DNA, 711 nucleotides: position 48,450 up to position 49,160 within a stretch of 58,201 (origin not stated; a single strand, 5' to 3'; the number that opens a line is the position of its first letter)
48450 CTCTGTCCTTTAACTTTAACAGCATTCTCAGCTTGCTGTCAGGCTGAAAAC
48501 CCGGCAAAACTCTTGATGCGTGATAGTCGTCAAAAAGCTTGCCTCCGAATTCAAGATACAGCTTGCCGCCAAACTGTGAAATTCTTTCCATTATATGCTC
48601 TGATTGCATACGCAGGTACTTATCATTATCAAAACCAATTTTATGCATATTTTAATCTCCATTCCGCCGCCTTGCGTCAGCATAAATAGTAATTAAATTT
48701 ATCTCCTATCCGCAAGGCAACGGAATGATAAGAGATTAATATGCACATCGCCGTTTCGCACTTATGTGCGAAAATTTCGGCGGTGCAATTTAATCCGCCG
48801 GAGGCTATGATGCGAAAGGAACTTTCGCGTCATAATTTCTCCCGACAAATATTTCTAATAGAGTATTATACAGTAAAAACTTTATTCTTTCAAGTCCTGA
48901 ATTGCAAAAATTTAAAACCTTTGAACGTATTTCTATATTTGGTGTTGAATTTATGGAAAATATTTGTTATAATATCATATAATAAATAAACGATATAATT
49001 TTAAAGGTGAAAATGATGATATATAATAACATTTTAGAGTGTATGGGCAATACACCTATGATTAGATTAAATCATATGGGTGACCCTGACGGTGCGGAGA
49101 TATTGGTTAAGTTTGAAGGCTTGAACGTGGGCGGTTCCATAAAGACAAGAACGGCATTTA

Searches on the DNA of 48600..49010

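Call 75: search_rna_families(source=window, start=48600, end=49010, threshold=evalue, max_evalue=1)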
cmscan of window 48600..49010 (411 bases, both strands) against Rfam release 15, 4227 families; matches with E-value up to 1: 3.
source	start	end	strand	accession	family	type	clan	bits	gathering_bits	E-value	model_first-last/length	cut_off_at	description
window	48650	48737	+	RF00656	mir-205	Gene; miRNA;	-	18.8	55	0.068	1-75/75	no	mir-205 microRNA precursor family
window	48734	48797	+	RF03716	mir-7131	Gene; miRNA;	-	18.1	74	0.58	1-84/84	no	mir-7131 microRNA precursor family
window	48649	48740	+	RF04087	MIR5565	Gene; miRNA;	-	17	80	0.64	1-109/109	no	MIR5565 microRNA precursor family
